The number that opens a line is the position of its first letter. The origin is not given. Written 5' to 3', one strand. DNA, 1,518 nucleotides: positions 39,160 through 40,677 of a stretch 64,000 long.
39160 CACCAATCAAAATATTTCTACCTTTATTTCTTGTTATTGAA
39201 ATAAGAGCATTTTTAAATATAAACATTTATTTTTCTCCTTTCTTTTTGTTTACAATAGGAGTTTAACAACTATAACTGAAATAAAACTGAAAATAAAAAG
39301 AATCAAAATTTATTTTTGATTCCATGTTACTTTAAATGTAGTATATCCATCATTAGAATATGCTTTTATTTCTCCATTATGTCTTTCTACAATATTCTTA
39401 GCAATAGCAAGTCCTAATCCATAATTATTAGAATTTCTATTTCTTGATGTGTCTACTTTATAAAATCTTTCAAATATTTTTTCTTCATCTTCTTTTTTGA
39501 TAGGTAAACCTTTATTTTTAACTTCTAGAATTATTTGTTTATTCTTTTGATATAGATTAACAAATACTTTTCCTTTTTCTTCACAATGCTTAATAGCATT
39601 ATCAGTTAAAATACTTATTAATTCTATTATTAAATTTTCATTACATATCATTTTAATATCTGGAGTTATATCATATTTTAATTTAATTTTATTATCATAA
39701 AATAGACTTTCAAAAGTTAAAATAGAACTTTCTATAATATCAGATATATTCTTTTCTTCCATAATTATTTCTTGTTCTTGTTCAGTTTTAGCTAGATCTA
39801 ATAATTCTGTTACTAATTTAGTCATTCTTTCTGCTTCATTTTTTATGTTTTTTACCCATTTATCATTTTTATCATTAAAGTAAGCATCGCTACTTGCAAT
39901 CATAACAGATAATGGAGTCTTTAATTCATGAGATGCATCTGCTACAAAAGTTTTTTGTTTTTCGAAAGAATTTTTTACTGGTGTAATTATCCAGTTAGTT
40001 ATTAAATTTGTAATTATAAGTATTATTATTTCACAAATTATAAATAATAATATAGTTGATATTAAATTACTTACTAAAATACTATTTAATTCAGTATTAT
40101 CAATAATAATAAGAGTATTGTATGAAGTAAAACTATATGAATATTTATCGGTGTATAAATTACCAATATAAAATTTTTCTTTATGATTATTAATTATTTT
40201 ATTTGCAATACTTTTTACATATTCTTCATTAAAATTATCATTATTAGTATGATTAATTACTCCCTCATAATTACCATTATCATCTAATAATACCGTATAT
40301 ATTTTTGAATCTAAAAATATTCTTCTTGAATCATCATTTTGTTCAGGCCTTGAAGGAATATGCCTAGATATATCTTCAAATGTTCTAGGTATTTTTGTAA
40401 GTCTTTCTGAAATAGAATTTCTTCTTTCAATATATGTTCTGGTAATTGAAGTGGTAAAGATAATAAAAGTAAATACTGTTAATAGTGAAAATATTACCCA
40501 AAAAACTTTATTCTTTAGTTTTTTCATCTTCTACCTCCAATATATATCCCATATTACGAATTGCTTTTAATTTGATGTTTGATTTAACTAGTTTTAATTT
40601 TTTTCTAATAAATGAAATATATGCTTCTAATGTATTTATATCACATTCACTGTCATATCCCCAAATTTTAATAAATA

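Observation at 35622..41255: Five copies of an 11-bp-phased direct repeat link a two-component system, a MacB-type ABC exporter, an HtrA protease and a membrane beta-helix protein into one putative envelope-stress regulon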

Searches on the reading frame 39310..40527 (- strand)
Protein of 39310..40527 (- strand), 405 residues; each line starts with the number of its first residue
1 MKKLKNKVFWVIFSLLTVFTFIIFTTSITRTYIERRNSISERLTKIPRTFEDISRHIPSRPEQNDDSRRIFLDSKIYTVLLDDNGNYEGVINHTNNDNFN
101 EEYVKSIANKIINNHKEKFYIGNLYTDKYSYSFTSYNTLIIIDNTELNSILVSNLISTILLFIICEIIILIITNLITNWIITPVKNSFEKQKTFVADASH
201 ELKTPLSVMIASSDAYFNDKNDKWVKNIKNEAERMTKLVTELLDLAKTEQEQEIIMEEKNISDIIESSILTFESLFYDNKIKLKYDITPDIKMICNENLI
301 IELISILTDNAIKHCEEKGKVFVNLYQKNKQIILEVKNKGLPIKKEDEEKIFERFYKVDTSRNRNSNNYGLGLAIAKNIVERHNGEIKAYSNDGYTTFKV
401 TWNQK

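Call 8: search_protein_families(library=pfam, proteins=[window:39310-40527:-], max_evalue=0.01)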
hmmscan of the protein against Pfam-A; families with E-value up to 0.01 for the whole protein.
window:39310-40527:- (405 aa): 3 families
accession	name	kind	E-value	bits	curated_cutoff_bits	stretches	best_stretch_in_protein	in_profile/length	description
PF02518.31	HATPase_c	-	2.5e-20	73.4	26.4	1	297-402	3-107/111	Histidine kinase-, DNA gyrase B-, and HSP90-like ATPase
PF00512.31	HisKA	-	1.1e-14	54.6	26.9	1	191-250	2-65/66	His Kinase A (phospho-acceptor) domain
PF14501.12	HATPase_c_5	-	3.8e-06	27.2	22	1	300-401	6-100/102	GHKL domain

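Call 11: find_homologous_proteins(query=window:39310-40527:-, max_evalue=1e-10)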
Query window:39310-40527:- (405 aa): 7687 proteins with E <= 1e-10 among 8000 candidates; the best 120 are listed.
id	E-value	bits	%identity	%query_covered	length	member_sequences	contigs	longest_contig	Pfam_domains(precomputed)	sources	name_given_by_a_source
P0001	1.6e-257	871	100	100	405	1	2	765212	PF02518.32,PF00512.32,PF14501.13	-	-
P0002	9.5e-227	770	88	100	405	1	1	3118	PF02518.32,PF00512.32,PF14501.13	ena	-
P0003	4.3e-197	673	75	100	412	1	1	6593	PF02518.32,PF00512.32,PF14501.13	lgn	-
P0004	4.5e-196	669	76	100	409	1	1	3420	PF02518.32,PF00512.32,PF14501.13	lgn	-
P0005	6.3e-196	669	76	100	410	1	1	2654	PF02518.32,PF00512.32,PF14501.13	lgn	-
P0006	2.2e-195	667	75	100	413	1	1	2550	PF02518.32,PF00512.32,PF14501.13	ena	-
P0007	8.0e-195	665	76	100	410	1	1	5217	PF02518.32,PF00512.32,PF14501.13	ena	-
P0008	2.1e-194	664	75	100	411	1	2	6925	PF02518.32,PF00512.32,PF14501.13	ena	-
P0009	4.3e-194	663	76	100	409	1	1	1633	PF02518.32,PF00512.32,PF14501.13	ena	-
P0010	5.5e-194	662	74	100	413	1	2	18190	PF02518.32,PF00512.32,PF14501.13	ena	-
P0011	2.0e-193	661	77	100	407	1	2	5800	PF02518.32,PF00512.32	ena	-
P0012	8.2e-193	659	75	100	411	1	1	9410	PF02518.32,PF00512.32,PF14501.13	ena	-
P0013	1.6e-192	658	74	100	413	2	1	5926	PF02518.32,PF00512.32,PF14501.13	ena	-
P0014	1.6e-192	658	74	100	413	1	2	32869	PF02518.32,PF00512.32,PF14501.13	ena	-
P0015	2.4e-192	657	74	100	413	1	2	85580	PF02518.32,PF00512.32,PF14501.13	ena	-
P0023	6.2e-191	652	73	100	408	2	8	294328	PF02518.32,PF00512.32,PF14501.13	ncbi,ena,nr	ncbi:MAG: HAMP domain-containing histidine kinase [Bacilli bacterium]|nr:HAMP domain-containing hist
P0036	9.1e-190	649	74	100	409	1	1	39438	PF02518.32,PF00512.32,PF14501.13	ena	-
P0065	1.7e-185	634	72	100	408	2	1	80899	PF02518.32,PF00512.32,PF14501.13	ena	-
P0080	6.9e-184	629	73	100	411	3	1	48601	PF02518.32,PF00512.32,PF14501.13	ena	-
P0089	5.0e-183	626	72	100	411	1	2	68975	PF02518.32,PF00512.32,PF14501.13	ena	-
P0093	8.9e-183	626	73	100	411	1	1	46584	PF02518.32,PF00512.32,PF14501.13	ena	-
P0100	3.0e-182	624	72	99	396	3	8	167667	PF02518.32,PF00512.32,PF14501.13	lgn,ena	-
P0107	1.6e-181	621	73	100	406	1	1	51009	PF02518.32,PF00512.32,PF14501.13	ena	-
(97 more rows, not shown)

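Call 12: search_protein_families(library=ncbifam, proteins=[window:39310-40527:-], max_evalue=0.001)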
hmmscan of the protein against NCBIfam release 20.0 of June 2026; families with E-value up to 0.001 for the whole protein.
window:39310-40527:- (405 aa): 70 families (the best 25 are shown)
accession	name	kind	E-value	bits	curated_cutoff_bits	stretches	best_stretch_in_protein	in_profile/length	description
NF046044.1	PnpS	equivalog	9.1e-47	159.9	400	1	30-400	20-387/390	two-component system histidine kinase PnpS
NF041735.1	hist_kin_RppB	equivalog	2.1e-46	158.6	400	1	164-394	186-428/438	two-component system sensor histidine kinase RppB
TIGR02966.1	phoR_proteo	equivalog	7.1e-44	150.2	334.2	1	181-399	104-330/333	phosphate regulon sensor histidine kinase PhoR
NF033092.0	HK_WalK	equivalog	1.4e-43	149.4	725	1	189-397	370-586/594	cell wall metabolism sensor histidine kinase WalK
NF052314.1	T9SS_HK_PorY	subfamily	9.2e-40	137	350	1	183-401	203-417/418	PorY family sensor histidine kinase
TIGR01386.1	cztS_silS_copS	subfamily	1.1e-39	136.8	292.55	1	180-401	230-455/457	heavy metal sensor histidine kinase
NF033091.0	HK_VanS_ACDEFG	equivalog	1.1e-36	126.4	400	1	189-401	72-291/293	vancomycin resistance histidine kinase VanS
NF007837.0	PRK10549.1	equivalog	1.4e-35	122.9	603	1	189-391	238-444/466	envelope stress sensor histidine kinase BaeS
NF007345.0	PRK09835.1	subfamily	2.8e-34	118.5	423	1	176-401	247-477/482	Cu(+)/Ag(+) sensor histidine kinase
NF012163.2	BaeS_SmeS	equivalog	5.7e-34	117.8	500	1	188-389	237-442/457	sensor histidine kinase efflux regulator BaeS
NF007007.0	PRK09470.1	equivalog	7.3e-34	117.4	486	1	178-390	232-444/463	envelope stress sensor histidine kinase CpxA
NF008312.0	PRK11100.1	equivalog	5.6e-33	114.5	356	1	193-393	258-462/477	two-component system sensor histidine kinase CreC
NF040691.1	MtrAB_MtrB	equivalog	1.5e-31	110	450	1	189-401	269-489/507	MtrAB system histidine kinase MtrB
NF047874.1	MASE3_PAS_HK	subfamily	1.2e-30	106.9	560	1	62-395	261-615/655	MASE3 domain-containing sensor histidine kinase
NF008235.0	PRK11006.1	equivalog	1.7e-30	106.2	390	1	182-398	195-417/431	phosphate regulon sensor histidine kinase PhoR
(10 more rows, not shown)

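Call 14: find_related_loci(query=A1, collection=genome_contigs, flank=8000)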
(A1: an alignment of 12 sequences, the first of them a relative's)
Query A1 (405 aa) in genome_contigs; peptide patterns used: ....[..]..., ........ (x = any residue, [..] = any of these).
600 stretches matched a pattern (row limit reached: there are more); 590 encode a relative of the query (tblastn E <= 1e-3); the best 80 are kept; 80 distinct loci.
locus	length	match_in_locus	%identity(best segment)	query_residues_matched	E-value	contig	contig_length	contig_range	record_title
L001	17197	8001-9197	53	1-400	3e-123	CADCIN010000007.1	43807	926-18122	MAG: uncultured Erysipelotrichaceae bacterium isolate RUG14670 genome assembly, contig: RUG14670_asm_7, whole genome sho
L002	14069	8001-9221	48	1-402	9e-106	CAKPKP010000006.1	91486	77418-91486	MAG: uncultured Clostridia bacterium isolate REFINED_METABAT215_TOP10_CONTIGS_1500_ASSEMBLY_K77_MERGED__Hadza_MoBio_hadz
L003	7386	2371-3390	54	59-400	4e-104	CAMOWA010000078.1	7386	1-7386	MAG: uncultured Bacillales bacterium isolate SRR873602_bin.104_metaWRAP_v1.3_MAG genome assembly, contig: NODE_26868_len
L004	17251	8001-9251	47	1-404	2e-100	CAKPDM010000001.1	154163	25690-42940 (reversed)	MAG: uncultured Bacilli bacterium isolate REFINED_METABAT215_TOP10_CONTIGS_1500_ASSEMBLY_K77_MERGED__Hadza_MoBio_hadza-I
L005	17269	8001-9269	49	1-402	7e-100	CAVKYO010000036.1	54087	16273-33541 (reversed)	Acidaminococcus fermentans isolate H07683-L1_cleanbin_000030 genome assembly, contig: Spades_H07683-L1_contig_270, whole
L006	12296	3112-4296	46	1-402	1e-98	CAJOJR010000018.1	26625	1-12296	uncultured Bacilli bacterium isolate Reindeer_1_mag_108 genome assembly, contig: scaffold_7723, whole genome shotgun seq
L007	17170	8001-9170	47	1-405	2e-97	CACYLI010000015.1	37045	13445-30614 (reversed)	MAG: uncultured Erysipelotrichaceae bacterium isolate RUG12046 genome assembly, contig: RUG12046_asm_15, whole genome sh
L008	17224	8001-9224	46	1-404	1e-96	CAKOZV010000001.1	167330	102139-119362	MAG: uncultured Bacilli bacterium isolate REFINED_METABAT215_TOP10_CONTIGS_1500_ASSEMBLY_K77_MERGED__Hadza_MoBio_hadza-E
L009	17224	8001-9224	47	1-405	1e-96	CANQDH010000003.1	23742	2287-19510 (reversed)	MAG: uncultured Bacilli bacterium isolate Lapin-005__bin69 genome assembly, contig: Lapin-005__NODE_2798_length_23742_co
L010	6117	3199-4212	49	70-400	1e-93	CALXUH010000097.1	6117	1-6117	MAG: uncultured Clostridia bacterium isolate E04__bin105 genome assembly, contig: E04__k127_2728288, whole genome shotgu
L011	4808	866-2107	47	1-405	4e-92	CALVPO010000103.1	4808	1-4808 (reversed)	MAG: uncultured Bacilli bacterium isolate BRZ_MK__bin36 genome assembly, contig: BRZ_MK__NODE_11372_length_4808_cov_5.56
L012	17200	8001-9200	44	1-404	3e-90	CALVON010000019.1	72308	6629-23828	MAG: uncultured Bacilli bacterium isolate E0_DM__bin117 genome assembly, contig: E0_DM__k127_608449, whole genome shotgu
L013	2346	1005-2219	44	1-404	1e-90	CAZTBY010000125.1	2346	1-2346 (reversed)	MAG TPA_asm: uncultured Clostridium sp. isolate binchicken_co323_61 genome assembly, contig: NODE_52779_length_2346_cov_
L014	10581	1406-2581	46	1-397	7e-84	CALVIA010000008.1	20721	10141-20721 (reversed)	MAG: uncultured Bacilli bacterium isolate BRZ_KL__bin61 genome assembly, contig: BRZ_KL__NODE_2497_length_20721_cov_8.45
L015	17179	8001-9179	41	1-405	5e-81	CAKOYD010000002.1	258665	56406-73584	MAG: uncultured Bacilli bacterium isolate REFINED_METABAT215_TOP10_CONTIGS_1500_ASSEMBLY_K77_MERGED__Hadza_MoBio_hadza-I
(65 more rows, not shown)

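Call 23: find_encoding_contigs(protein=P0023, flank=8000, max_places=2)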
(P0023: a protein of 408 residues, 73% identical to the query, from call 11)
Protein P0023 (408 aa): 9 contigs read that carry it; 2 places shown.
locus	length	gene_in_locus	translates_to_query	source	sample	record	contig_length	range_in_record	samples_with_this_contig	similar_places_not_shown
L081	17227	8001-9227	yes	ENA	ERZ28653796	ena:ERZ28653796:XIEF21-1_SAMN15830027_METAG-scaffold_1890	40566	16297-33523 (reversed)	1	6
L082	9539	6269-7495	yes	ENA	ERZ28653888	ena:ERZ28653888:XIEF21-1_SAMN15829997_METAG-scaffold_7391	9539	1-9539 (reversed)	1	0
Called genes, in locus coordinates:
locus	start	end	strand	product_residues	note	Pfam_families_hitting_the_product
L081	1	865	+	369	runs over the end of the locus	PF17231:DUF5305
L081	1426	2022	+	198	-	-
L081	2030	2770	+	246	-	PF13476:AAA_23, PF02463:SMC_N (faint), PF13175:AAA_15 (weak), PF13304:AAA_21, PF13175:AAA_15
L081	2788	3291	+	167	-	-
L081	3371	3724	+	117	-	-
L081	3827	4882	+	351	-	PF01757:Acyl_transf_3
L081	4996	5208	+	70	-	-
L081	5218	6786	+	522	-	PF14262:Cthe_2159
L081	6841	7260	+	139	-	-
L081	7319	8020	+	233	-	PF00072:Response_reg, PF00486:Trans_reg_C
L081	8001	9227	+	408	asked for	PF00512:HisKA, PF02518:HATPase_c, PF14501:HATPase_c_5 (weak)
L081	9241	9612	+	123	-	PF00005:ABC_tran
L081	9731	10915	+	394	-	PF00089:Trypsin, PF13365:Trypsin_2, PF00595:PDZ, PF13180:PDZ_2, PF17820:PDZ_6 (weak)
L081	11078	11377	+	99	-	PF04993:TfoX_N (weak)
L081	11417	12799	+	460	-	PF23750:RsgI_M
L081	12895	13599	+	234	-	-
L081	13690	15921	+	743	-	PF01757:Acyl_transf_3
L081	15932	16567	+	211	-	PF02390:Methyltransf_4, PF13847:Methyltransf_31, PF08242:Methyltransf_12 (faint), PF13649:Methyltransf_25 (weak)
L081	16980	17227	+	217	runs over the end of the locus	PF03462:PCRF, PF00472:RF-1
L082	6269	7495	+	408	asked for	PF00512:HisKA, PF02518:HATPase_c, PF14501:HATPase_c_5 (weak)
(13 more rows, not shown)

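Call 24: find_encoding_contigs(protein=P0015, flank=8000, max_places=2)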
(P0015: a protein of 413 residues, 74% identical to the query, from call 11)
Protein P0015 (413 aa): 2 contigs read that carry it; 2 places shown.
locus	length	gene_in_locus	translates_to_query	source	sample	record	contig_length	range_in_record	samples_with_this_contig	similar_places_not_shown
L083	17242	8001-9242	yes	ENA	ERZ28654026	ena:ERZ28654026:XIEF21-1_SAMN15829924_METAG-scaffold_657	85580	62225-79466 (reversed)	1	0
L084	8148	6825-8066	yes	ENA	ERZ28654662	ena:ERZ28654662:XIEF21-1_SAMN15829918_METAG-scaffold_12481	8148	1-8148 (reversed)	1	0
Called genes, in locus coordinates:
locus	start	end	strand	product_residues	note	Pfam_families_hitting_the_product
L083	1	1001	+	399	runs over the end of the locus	PF14262:Cthe_2159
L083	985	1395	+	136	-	-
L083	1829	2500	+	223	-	PF01048:PNP_UDP_1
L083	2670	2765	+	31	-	-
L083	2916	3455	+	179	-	-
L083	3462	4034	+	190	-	-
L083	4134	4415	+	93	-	-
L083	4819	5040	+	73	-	-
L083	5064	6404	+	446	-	-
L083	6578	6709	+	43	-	-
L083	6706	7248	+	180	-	PF20122:DUF6512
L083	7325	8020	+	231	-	PF00072:Response_reg, PF00486:Trans_reg_C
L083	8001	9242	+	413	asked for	PF00512:HisKA, PF02518:HATPase_c, PF14501:HATPase_c_5 (weak)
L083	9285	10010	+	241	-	PF00005:ABC_tran, PF13304:AAA_21 (faint)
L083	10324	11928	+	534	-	PF06418:CTP_synth_N, PF00117:GATase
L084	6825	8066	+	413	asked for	PF00512:HisKA, PF02518:HATPase_c, PF14501:HATPase_c_5 (weak)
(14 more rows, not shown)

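Call 25: find_encoding_contigs(protein=P0100, flank=8000, max_places=2)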
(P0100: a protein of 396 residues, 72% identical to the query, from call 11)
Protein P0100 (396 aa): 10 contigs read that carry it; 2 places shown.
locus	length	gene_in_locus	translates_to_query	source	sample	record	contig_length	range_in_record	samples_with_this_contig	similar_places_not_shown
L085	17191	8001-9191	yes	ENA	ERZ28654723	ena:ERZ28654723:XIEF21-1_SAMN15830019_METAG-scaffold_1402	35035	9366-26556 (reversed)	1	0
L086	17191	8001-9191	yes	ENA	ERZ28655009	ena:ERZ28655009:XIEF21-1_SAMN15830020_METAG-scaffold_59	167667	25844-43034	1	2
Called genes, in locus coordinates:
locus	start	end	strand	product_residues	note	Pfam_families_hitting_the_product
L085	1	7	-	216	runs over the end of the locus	PF00730:HhH-GPD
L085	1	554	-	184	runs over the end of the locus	PF00293:NUDIX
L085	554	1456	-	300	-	PF00126:HTH_1, PF03466:LysR_substrate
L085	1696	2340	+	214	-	-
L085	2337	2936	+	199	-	PF00156:Pribosyltran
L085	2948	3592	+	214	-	PF01725:Ham1p_like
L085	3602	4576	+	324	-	PF09084:NMT1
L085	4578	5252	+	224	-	PF02463:SMC_N (faint), PF00005:ABC_tran, PF13304:AAA_21 (faint)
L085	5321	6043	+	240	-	PF00528:BPD_transp_1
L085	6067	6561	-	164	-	-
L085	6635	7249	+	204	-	PF05762:VWA_CoxE (weak), PF00092:VWA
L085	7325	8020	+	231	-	PF00072:Response_reg, PF00486:Trans_reg_C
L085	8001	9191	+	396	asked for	PF00512:HisKA, PF02518:HATPase_c, PF14501:HATPase_c_5 (weak)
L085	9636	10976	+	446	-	PF23750:RsgI_M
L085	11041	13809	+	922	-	PF20464:MmeI_N, PF20465:MmeI_hel, PF20473:MmeI_Mtase, PF07669:Eco57I, PF20466:MmeI_TRD, PF20467:MmeI_C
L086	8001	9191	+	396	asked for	PF00512:HisKA, PF02518:HATPase_c, PF14501:HATPase_c_5 (weak)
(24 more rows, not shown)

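Call 33: find_related_loci(query=A1, collection=metagenome_contigs, flank=8000)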
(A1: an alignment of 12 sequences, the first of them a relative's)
Query A1 (405 aa) in metagenome_contigs; peptide patterns used: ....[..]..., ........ (x = any residue, [..] = any of these).
600 stretches matched a pattern (row limit reached: there are more); 574 encode a relative of the query (tblastn E <= 1e-3); the best 80 are kept; 80 distinct loci.
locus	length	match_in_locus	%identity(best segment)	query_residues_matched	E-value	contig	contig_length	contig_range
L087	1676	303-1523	47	1-402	7e-113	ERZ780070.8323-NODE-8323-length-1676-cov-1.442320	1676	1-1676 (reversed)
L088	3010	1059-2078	54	59-400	1e-106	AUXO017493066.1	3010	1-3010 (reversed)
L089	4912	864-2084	47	1-404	1e-101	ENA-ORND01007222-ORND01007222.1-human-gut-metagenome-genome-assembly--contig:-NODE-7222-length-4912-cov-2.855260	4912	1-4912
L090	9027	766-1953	48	1-400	5e-100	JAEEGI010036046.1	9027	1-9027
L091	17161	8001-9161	45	1-404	3e-97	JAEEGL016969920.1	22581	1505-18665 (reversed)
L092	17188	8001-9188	45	1-398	5e-93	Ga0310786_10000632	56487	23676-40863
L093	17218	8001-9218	46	1-405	2e-99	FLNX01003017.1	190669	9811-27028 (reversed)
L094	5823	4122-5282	44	1-402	5e-82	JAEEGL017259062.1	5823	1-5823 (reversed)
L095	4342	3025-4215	41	1-402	2e-79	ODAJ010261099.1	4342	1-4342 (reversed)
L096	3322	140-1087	47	90-404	1e-76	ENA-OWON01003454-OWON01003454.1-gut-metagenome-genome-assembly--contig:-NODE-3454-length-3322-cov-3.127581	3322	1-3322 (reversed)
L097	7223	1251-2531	34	1-400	5e-73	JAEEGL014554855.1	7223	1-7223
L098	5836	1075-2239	44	1-400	8e-80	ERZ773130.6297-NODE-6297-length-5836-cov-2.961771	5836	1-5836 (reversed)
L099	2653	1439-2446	34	73-405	1e-66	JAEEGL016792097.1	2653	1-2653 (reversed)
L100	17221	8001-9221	42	1-400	6e-89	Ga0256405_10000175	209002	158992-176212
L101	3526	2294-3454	36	3-400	4e-61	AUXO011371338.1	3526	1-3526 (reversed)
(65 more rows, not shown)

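Call 34: find_encoding_contigs(protein=P0065, flank=8000, max_places=1)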
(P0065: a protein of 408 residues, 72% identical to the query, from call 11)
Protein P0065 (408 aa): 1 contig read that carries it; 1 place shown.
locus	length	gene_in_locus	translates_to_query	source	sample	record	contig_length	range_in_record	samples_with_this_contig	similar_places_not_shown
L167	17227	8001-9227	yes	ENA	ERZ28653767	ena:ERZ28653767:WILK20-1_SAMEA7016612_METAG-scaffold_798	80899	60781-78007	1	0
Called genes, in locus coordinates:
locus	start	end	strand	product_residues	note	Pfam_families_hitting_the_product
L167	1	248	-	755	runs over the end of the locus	PF09479:Flg_new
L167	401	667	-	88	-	PF00216:Bac_DNA_binding (faint)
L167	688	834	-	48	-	-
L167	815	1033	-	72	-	-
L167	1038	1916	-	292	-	PF08902:DUF1848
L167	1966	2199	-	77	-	PF12732:YtxH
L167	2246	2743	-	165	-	-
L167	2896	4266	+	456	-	PF01381:HTH_3, PF12844:HTH_19, PF13443:HTH_26, PF13560:HTH_31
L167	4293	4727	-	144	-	PF01948:PyrI, PF02748:PyrI_C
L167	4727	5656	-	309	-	PF02729:OTCace_N, PF00185:OTCace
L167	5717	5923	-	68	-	PF12844:HTH_19, PF13560:HTH_31 (weak), PF01381:HTH_3, PF13443:HTH_26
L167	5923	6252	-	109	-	PF20040:DUF6442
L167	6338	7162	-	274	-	PF13302:Acetyltransf_3, PF00583:Acetyltransf_1, PF14131:DUF4298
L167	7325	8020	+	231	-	PF00072:Response_reg, PF00486:Trans_reg_C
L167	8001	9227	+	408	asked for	PF00512:HisKA, PF02518:HATPase_c, PF14501:HATPase_c_5 (weak)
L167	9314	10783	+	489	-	PF12704:MacB_PCD (faint), PF02687:FtsX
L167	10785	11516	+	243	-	PF13304:AAA_21 (faint), PF00005:ABC_tran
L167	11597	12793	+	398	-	PF17820:PDZ_6 (faint), PF00089:Trypsin, PF13365:Trypsin_2, PF00595:PDZ, PF13180:PDZ_2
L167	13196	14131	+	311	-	PF13191:AAA_16 (faint), PF00004:AAA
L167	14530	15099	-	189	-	PF05067:Mn_catalase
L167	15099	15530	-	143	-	PF12652:CotJB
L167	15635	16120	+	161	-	-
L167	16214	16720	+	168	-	-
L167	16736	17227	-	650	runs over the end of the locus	PF03483:B3_4, PF00579:tRNA-synt_1b, PF22421:SYY_C-terminal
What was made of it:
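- On MacB/FtsX (type VII) ABC transporter: Faint MacB_PCD hit in the L167 orthologue (call 34).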

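Call 35: find_encoding_contigs(protein=P0089, flank=8000, max_places=1)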
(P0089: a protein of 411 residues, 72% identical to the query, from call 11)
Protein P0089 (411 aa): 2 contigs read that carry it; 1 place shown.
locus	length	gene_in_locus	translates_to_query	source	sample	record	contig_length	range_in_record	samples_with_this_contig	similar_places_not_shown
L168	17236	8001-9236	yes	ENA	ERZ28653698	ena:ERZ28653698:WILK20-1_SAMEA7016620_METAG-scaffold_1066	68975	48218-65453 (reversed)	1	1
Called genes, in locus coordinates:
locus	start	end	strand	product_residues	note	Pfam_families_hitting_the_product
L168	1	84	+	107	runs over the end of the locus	PF24719:Imm33-like (weak), PF09951:Imm33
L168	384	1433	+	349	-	-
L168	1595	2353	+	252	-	PF02517:Rce1-like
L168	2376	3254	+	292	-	PF02463:SMC_N, PF00005:ABC_tran (weak), PF13304:AAA_21 (weak), PF13175:AAA_15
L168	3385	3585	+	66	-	PF04014:MazE_antitoxin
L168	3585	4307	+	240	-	PF00005:ABC_tran, PF13304:AAA_21 (weak)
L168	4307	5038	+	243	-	PF01061:ABC2_membrane, PF12698:ABC2_membrane_3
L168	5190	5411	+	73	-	-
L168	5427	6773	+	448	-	-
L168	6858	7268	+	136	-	PF01966:HD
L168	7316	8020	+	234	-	PF00072:Response_reg, PF00486:Trans_reg_C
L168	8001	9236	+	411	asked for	PF00512:HisKA, PF02518:HATPase_c, PF14501:HATPase_c_5 (weak)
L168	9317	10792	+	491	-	PF02687:FtsX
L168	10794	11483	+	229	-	PF00005:ABC_tran, PF02463:SMC_N (faint), PF13304:AAA_21 (faint)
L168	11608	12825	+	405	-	PF00089:Trypsin, PF13365:Trypsin_2, PF00595:PDZ (weak), PF13180:PDZ_2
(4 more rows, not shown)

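Call 36: find_encoding_contigs(protein=P0107, flank=8000, max_places=1)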
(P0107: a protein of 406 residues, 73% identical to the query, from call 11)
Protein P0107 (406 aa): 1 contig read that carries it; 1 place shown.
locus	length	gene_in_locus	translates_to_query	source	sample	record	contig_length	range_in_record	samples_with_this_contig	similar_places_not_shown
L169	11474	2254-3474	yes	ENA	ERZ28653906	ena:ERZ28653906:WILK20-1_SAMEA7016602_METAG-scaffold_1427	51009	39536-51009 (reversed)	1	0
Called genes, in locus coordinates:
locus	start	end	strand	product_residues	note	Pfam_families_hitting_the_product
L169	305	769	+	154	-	PF02525:Flavodoxin_2, PF12641:Flavodoxin_3 (faint), PF12682:Flavodoxin_4, PF12724:Flavodoxin_5 (faint)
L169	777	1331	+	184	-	PF12682:Flavodoxin_4, PF12724:Flavodoxin_5 (faint)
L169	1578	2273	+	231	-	PF00072:Response_reg, PF00486:Trans_reg_C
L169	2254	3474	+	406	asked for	PF00512:HisKA, PF02518:HATPase_c, PF14501:HATPase_c_5 (weak)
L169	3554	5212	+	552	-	PF02687:FtsX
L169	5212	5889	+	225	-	PF00005:ABC_tran, PF13304:AAA_21 (faint)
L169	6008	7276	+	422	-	PF00089:Trypsin, PF13365:Trypsin_2, PF00595:PDZ, PF13180:PDZ_2, PF17820:PDZ_6 (weak)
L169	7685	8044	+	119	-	PF00392:GntR, PF14502:HTH_41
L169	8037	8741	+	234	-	PF00005:ABC_tran, PF13304:AAA_21 (weak)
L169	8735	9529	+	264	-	-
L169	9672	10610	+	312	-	PF01381:HTH_3, PF07022:Phage_CI_repr (weak), PF12844:HTH_19, PF13560:HTH_31 (weak), PF20251:Big_14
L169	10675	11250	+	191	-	-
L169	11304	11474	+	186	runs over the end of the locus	-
